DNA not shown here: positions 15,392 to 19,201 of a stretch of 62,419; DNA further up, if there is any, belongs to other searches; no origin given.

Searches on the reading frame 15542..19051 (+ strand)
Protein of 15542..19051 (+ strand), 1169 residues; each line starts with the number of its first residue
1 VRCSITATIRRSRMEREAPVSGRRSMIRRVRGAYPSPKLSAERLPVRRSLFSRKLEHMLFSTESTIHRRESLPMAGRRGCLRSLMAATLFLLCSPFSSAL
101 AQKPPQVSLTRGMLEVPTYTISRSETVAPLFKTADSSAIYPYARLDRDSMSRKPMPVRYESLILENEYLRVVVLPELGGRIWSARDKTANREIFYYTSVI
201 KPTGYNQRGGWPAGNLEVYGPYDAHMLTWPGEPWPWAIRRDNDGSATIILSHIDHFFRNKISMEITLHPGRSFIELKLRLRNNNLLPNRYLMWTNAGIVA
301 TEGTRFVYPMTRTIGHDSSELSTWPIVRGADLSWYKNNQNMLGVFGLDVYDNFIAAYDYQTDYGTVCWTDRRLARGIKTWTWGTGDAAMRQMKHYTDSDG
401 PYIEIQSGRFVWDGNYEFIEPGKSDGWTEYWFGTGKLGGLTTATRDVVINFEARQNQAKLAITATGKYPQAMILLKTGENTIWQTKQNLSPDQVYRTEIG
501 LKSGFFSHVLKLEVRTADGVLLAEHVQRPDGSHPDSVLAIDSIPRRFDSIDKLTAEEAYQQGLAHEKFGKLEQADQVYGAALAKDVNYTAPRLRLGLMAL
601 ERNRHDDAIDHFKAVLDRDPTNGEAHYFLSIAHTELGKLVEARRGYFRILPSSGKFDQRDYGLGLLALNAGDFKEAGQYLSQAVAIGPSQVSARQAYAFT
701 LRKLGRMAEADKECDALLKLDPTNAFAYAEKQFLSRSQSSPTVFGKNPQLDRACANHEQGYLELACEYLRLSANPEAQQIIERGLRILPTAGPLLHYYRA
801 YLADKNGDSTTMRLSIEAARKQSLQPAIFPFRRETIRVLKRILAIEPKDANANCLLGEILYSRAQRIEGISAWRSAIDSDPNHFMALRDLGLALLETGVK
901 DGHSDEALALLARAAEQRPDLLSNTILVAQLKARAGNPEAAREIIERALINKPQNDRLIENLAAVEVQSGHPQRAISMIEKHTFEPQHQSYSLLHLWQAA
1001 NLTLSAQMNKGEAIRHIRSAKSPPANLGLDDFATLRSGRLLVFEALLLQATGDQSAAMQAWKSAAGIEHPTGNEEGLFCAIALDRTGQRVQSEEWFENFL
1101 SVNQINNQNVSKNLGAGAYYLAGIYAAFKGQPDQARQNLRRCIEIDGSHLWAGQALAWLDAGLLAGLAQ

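Call 71: search_protein_families(library=pfam, proteins=[window:15542-19051:+], max_evalue=0.00001)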
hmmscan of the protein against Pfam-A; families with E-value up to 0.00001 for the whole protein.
window:15542-19051:+ (1169 aa): 15 families
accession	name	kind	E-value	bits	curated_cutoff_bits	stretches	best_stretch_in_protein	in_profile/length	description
PF17128.10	DUF5107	-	1.9e-45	155.6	24.4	1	136-433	3-309/310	Domain of unknown function (DUF5107)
PF14559.12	TPR_19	-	2e-24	86.1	25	2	599-651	1-53/68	Tetratricopeptide repeat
PF13428.12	TPR_14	-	3.6e-20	70.9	23.5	0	927-964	6-43/44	Tetratricopeptide repeat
PF13432.12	TPR_16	-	7e-18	65.2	32.7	2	593-649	1-56/65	Tetratricopeptide repeat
PF07719.23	TPR_2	-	9.9e-17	60.1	27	0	594-622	6-34/34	Tetratricopeptide repeat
PF13181.12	TPR_8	-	7.4e-14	51.1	25.7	0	1116-1148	1-33/34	Tetratricopeptide repeat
PF13431.12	TPR_17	-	1.2e-13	50.6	24.4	0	874-908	3-33/34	Tetratricopeptide repeat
PF13414.12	TPR_11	-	9.8e-11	41.6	26.8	0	600-637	5-42/42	TPR repeat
PF12895.13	ANAPC3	-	2.9e-10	40.7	27.2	0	904-981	5-81/82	Anaphase-promoting complex, cyclosome, subunit 3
PF23914.1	TPR_CcmH_CycH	-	3.9e-10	40.2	42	0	898-978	60-143/158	Cytochrome c-type biogenesis protein H TPR domain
PF13424.12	TPR_12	-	6.3e-09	36.3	30.1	0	662-714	8-61/77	Tetratricopeptide repeat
PF25064.1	ARM_TT21_5th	-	1.8e-08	35.1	27.8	0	924-1021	3-99/117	TT21 fifth ARM repeats domain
PF13174.12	TPR_6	-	1e-06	29.4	26.3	0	593-621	4-32/33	Tetratricopeptide repeat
PF00515.34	TPR_1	-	1.1e-06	28.6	27.8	0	594-622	6-34/34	Tetratricopeptide repeat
PF13176.12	TPR_7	-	6.4e-06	26.3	27.9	0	594-622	4-34/36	Tetratricopeptide repeat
